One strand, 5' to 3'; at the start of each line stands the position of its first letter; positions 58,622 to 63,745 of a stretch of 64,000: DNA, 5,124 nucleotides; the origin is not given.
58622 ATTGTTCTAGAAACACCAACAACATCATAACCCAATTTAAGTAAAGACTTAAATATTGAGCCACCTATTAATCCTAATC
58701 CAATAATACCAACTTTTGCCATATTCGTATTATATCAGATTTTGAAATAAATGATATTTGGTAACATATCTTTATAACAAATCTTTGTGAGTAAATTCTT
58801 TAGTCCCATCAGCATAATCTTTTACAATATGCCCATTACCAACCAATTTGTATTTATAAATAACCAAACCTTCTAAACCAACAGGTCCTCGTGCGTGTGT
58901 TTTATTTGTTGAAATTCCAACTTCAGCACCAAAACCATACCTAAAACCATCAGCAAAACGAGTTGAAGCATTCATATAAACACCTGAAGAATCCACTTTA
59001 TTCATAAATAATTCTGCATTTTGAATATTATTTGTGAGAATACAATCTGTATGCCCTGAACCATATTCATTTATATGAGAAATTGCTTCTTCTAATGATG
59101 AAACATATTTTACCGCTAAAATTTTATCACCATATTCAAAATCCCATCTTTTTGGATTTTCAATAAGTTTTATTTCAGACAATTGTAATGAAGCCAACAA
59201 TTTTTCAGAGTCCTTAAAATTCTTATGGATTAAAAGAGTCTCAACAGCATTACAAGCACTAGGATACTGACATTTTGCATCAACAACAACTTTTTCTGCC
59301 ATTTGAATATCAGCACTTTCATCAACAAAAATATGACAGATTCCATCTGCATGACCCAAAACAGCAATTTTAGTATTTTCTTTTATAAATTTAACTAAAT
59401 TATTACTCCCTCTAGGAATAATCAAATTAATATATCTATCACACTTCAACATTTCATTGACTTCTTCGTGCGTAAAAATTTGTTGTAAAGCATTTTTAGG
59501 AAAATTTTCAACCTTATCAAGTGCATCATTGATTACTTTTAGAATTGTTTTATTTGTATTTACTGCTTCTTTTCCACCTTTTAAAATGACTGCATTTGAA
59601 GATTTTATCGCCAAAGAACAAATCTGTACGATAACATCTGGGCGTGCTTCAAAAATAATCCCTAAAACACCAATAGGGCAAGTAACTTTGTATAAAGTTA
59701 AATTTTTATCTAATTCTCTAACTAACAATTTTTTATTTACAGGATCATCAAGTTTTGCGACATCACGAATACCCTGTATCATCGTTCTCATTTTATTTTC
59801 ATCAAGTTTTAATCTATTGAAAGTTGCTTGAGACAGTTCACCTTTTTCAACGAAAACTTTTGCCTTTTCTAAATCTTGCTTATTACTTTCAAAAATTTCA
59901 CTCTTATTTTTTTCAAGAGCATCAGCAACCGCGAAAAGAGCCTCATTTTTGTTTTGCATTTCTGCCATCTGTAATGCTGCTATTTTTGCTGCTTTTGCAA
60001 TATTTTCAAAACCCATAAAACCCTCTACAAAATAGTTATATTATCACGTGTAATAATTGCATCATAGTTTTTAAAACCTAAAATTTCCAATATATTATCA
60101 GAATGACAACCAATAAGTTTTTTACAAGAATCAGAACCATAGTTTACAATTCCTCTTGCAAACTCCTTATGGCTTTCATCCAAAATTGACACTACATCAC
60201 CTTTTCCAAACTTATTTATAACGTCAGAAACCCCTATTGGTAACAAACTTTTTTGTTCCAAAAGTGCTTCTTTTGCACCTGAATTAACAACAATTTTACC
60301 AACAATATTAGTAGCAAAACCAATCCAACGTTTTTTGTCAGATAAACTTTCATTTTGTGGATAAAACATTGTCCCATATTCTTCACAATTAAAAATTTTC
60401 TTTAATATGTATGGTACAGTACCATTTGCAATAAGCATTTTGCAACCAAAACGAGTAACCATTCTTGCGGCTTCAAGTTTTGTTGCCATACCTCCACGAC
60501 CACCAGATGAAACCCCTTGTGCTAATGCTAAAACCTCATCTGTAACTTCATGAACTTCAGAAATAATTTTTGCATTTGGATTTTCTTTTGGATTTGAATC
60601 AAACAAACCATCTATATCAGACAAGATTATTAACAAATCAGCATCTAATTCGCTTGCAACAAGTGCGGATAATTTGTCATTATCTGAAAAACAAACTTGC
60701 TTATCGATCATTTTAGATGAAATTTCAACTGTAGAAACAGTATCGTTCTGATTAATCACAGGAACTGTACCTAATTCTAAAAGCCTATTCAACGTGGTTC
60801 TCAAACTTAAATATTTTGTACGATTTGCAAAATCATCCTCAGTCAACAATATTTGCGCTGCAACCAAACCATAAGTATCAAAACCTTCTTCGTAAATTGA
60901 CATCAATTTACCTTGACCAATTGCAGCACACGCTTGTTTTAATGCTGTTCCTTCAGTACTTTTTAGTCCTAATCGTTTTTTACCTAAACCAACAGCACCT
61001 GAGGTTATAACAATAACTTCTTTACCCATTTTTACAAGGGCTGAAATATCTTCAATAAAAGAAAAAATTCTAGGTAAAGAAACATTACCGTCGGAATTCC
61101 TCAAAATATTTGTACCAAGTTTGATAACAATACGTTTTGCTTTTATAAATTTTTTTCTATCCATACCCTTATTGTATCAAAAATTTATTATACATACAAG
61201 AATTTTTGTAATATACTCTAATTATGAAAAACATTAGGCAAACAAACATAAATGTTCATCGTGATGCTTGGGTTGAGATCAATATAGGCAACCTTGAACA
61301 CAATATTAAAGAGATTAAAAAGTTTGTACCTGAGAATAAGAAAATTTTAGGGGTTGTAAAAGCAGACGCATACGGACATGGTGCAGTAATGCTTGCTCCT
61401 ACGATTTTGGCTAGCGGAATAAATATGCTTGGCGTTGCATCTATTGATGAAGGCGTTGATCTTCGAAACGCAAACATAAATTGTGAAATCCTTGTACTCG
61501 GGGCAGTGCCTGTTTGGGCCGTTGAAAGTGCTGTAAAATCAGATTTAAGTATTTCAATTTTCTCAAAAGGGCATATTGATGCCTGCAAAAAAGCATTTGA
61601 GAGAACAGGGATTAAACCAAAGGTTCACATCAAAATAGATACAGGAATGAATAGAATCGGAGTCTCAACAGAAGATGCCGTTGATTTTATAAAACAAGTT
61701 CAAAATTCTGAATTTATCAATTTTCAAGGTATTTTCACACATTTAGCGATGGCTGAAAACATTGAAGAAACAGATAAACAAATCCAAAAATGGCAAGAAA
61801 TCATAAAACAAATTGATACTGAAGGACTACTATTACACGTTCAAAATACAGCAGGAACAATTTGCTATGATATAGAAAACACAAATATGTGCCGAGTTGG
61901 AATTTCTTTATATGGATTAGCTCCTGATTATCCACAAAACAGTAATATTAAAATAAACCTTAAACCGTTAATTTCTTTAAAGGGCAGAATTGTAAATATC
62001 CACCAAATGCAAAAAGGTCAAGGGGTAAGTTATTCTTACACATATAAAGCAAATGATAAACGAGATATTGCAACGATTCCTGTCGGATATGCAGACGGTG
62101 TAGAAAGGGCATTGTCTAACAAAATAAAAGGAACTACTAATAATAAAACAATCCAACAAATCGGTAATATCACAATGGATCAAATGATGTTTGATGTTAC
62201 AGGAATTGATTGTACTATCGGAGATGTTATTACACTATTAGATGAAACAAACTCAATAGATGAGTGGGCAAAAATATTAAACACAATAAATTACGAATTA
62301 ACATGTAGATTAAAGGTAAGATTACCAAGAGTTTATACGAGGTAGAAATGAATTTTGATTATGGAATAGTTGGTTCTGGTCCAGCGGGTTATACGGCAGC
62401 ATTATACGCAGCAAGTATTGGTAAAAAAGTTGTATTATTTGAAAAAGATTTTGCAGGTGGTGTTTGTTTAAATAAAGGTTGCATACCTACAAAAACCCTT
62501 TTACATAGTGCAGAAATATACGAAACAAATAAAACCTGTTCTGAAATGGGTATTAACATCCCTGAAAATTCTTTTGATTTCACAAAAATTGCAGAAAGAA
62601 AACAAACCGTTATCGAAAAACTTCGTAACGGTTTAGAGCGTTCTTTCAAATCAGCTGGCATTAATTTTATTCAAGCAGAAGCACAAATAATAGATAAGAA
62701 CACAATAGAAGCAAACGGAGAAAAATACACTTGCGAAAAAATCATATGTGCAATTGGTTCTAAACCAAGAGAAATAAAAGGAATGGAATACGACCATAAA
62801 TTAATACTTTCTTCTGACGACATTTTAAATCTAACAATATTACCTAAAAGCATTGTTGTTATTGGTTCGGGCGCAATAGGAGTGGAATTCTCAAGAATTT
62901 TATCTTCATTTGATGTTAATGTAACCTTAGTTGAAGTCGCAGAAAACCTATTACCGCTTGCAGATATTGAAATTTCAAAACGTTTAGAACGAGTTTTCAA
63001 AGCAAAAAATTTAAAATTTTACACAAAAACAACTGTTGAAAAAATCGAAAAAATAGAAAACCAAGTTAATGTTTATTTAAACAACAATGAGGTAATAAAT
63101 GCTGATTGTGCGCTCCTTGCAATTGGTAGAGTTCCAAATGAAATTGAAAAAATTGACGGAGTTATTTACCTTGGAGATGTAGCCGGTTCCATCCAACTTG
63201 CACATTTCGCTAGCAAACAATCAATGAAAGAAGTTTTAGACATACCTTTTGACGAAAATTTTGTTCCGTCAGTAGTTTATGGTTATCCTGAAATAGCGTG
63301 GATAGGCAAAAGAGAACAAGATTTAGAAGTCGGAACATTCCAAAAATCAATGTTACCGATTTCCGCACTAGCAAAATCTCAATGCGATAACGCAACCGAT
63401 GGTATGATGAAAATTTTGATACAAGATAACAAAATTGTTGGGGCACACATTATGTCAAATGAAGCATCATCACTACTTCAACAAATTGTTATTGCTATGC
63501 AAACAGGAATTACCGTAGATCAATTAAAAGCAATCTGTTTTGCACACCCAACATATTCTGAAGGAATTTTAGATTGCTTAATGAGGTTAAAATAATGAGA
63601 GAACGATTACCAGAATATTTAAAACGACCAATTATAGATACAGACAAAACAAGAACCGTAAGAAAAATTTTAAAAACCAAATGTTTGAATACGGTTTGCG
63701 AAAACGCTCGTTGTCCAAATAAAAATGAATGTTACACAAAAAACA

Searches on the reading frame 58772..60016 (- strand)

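Call 90: search_protein_families(library=pfam, proteins=[window:58772-60016:-], max_evalue=0.00001)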
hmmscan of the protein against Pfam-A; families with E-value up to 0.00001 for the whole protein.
window:58772-60016:- (414 aa): 1 family
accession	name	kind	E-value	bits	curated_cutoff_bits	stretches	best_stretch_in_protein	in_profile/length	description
PF00171.27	Aldedh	-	1.1e-15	57.5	23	1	7-270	35-284/461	Aldehyde dehydrogenase family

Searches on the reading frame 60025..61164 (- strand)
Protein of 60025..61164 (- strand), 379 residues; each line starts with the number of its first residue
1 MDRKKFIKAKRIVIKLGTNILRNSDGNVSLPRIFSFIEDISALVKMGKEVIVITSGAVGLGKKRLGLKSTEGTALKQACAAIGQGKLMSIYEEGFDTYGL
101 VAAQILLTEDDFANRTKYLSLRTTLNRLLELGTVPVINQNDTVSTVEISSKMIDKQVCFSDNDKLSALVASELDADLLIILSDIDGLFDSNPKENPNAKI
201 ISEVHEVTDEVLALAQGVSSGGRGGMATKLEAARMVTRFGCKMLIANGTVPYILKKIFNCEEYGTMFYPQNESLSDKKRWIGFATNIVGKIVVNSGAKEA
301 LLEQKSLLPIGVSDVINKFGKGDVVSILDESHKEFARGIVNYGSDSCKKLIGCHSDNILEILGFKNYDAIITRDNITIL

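Call 90: search_protein_families(library=pfam, proteins=[window:60025-61164:-], max_evalue=0.00001)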
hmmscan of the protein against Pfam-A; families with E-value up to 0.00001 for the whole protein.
window:60025-61164:- (379 aa): 2 families
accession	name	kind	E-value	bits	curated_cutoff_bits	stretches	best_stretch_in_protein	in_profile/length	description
PF00696.33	AA_kinase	-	1.7e-44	152.8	24.9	1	10-247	1-234/234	Amino acid kinase family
PF01472.26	PUA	-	6.5e-16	58.5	24.8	1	289-362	1-74/74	PUA domain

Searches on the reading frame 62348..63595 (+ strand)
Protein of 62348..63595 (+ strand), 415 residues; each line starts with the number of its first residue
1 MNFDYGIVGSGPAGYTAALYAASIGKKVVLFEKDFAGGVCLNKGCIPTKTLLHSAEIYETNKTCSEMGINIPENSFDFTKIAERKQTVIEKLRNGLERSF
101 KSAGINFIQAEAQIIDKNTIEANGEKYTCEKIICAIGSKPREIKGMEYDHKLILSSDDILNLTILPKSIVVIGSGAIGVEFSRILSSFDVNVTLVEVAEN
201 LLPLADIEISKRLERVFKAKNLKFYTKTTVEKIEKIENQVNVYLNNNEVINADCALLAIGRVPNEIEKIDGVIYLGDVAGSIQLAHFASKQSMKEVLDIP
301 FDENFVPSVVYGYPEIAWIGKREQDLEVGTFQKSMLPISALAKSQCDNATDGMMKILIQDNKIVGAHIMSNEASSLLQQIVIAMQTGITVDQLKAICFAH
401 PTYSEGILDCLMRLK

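Call 90: search_protein_families(library=pfam, proteins=[window:62348-63595:+], max_evalue=0.00001)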
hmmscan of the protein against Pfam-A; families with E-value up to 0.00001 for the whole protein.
window:62348-63595:+ (415 aa): 9 families
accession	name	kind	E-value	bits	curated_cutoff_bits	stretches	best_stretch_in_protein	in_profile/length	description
PF07992.20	Pyr_redox_2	-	4e-56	191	26.1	1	4-265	2-241/291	Pyridine nucleotide-disulphide oxidoreductase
PF02852.28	Pyr_redox_dim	-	1.2e-22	80.7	25.3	1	306-407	1-106/110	Pyridine nucleotide-disulphide oxidoreductase, dimerisation domain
PF00070.33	Pyr_redox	-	4.4e-20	72.4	22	1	168-244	1-79/82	Pyridine nucleotide-disulphide oxidoreductase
PF13738.12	Pyr_redox_3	-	2.2e-11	44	30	1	7-263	2-269/305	Pyridine nucleotide-disulphide oxidoreductase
PF01266.30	DAO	-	2e-07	31.3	27.9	0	4-37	1-35/353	FAD dependent oxidoreductase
PF13450.12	NAD_binding_8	-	6.3e-07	30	21.9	0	7-40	1-35/68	NAD(P)-binding Rossmann-like domain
PF03486.20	HI0933_like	-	9.1e-07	29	50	0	6-34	4-32/244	HI0933-like protein Rossmann domain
PF02737.24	3HCDH_N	-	2.8e-06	27.8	22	0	169-253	2-80/180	3-hydroxyacyl-CoA dehydrogenase, NAD binding domain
PF12831.13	FAD_oxidored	-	9.3e-06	25.6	27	0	7-47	4-45/416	FAD dependent oxidoreductase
